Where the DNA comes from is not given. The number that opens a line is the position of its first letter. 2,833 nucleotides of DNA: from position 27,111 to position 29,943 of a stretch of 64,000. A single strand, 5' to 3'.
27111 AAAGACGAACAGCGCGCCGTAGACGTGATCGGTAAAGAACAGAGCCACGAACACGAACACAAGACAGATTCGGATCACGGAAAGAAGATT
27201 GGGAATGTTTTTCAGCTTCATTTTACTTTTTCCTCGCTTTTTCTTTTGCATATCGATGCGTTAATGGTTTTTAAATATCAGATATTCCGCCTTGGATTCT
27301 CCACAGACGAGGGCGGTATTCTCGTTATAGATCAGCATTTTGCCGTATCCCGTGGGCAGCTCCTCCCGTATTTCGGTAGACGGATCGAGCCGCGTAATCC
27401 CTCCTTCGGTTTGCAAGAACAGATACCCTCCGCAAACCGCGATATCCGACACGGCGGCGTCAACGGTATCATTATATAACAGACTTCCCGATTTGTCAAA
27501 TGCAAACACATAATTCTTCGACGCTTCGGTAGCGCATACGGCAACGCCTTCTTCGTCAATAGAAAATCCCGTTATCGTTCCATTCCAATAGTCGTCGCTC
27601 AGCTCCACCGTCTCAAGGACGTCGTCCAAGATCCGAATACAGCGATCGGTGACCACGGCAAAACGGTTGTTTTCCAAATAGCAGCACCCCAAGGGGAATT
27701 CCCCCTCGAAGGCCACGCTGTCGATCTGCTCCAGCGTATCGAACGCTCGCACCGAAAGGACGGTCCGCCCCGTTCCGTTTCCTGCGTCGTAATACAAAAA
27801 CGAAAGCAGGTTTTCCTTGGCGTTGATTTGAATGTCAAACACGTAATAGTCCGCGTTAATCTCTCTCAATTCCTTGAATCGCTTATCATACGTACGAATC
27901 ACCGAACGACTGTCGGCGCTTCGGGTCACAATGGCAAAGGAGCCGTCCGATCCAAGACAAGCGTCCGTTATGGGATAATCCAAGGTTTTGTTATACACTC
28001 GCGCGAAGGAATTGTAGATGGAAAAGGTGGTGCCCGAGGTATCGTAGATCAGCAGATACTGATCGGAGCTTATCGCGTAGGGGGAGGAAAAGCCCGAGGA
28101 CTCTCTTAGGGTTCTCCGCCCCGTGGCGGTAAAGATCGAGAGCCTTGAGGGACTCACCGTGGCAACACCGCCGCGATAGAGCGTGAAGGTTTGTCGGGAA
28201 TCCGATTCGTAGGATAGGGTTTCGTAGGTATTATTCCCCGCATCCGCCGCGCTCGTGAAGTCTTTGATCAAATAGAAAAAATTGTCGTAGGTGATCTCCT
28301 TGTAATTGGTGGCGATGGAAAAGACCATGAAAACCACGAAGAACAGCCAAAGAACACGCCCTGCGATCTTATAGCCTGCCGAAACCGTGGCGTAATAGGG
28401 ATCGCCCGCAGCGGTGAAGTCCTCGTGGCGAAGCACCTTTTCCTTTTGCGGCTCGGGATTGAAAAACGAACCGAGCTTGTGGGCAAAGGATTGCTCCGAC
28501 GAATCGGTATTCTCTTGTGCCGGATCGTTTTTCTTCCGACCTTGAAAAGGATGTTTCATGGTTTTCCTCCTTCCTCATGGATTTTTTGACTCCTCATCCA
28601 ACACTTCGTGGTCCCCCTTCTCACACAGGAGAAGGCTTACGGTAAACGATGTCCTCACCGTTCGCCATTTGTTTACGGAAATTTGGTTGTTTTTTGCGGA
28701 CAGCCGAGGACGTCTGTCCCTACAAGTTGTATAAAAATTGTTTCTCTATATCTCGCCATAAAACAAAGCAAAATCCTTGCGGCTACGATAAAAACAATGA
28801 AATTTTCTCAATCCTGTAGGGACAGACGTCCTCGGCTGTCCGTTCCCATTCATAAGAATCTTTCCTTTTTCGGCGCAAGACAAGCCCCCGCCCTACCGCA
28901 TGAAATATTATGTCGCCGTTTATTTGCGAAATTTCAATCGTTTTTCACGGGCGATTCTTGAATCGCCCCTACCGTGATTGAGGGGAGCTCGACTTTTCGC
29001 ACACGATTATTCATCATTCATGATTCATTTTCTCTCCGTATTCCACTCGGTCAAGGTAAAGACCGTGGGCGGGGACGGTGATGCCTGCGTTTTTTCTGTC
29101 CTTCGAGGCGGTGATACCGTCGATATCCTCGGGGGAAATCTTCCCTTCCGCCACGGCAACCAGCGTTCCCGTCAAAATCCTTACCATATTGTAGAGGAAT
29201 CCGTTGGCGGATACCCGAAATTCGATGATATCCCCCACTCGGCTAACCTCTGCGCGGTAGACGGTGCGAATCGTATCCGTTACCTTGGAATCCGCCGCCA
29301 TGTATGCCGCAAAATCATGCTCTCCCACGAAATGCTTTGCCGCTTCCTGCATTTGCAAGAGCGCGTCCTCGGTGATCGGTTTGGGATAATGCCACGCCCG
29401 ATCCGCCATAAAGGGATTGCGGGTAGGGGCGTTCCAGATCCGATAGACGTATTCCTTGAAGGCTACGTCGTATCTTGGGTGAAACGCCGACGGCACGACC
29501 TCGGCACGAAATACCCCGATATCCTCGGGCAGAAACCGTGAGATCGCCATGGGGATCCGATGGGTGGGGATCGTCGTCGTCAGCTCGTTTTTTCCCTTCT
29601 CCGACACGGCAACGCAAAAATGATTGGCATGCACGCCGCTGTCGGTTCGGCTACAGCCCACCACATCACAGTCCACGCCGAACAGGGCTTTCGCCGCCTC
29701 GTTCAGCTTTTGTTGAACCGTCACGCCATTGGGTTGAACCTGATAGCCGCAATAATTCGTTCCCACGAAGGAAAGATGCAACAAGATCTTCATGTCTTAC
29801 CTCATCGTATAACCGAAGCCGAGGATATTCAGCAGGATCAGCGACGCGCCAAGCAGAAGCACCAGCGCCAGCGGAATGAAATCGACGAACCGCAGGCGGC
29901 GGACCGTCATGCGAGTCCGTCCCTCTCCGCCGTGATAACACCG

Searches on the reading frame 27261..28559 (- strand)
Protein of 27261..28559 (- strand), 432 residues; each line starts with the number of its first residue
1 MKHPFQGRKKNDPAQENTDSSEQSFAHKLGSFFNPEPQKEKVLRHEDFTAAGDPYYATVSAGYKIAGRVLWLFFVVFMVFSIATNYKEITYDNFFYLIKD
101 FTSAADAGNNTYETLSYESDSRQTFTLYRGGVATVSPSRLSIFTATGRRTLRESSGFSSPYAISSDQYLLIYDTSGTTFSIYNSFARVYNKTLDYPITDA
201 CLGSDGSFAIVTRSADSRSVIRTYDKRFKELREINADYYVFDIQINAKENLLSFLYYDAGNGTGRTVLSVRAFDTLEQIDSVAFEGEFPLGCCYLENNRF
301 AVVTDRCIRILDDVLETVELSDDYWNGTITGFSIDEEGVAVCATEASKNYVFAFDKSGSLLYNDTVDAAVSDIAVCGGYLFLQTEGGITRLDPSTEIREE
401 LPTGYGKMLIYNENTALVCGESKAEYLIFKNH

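Call 62: search_protein_families(library=pfam, proteins=[window:27261-28559:-], max_evalue=0.001)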
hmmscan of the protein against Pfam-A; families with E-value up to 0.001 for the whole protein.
window:27261-28559:- (432 aa): 1 family
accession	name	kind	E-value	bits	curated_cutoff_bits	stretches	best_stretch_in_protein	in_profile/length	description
PF18975.6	DUF5711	-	1.2e-21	77.8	26.3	1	115-386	14-298/344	Family of unknown function (DUF5711)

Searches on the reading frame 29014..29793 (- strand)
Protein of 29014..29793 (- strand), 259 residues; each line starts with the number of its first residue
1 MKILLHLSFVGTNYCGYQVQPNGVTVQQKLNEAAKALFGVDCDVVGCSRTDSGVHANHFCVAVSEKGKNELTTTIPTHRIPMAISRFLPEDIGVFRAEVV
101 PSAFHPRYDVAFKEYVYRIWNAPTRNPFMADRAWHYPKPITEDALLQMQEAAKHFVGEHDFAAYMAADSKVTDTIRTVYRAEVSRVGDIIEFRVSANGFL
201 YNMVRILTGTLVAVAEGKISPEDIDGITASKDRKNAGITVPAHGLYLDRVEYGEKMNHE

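Call 62: search_protein_families(library=pfam, proteins=[window:29014-29793:-], max_evalue=0.001)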
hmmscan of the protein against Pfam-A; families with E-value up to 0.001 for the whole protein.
window:29014-29793:- (259 aa): 1 family
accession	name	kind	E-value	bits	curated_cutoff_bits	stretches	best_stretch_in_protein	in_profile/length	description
PF01416.25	PseudoU_synth_1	-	1.2e-38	132.3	23.3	2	151-252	1-107/108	tRNA pseudouridine synthase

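Call 74: find_encoding_contigs(protein=window:29014-29793:-, flank=2000, max_places=10)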
Protein window:29014-29793:- (259 aa): 6 contigs read that carry it; 3 places shown.
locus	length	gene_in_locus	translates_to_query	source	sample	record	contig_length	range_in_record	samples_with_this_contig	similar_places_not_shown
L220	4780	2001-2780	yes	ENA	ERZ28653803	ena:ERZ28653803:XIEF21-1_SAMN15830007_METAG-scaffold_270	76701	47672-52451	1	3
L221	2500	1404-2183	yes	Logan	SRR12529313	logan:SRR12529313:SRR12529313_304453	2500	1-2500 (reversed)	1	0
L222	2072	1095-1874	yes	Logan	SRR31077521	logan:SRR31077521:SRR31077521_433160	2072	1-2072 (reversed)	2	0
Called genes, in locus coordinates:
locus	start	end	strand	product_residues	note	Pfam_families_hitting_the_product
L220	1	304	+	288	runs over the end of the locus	PF00005:ABC_tran, PF02463:SMC_N, PF13304:AAA_21 (faint)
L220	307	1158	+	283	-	PF00005:ABC_tran, PF02463:SMC_N (faint), PF13304:AAA_21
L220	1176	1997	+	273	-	PF02361:CbiQ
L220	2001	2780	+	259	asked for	PF01416:PseudoU_synth_1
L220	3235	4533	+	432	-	PF18975:DUF5711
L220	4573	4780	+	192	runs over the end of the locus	PF01066:CDP-OH_P_transf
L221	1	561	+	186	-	?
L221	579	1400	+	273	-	PF02361:CbiQ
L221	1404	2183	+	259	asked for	PF01416:PseudoU_synth_1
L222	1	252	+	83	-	?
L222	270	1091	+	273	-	PF02361:CbiQ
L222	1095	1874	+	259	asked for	PF01416:PseudoU_synth_1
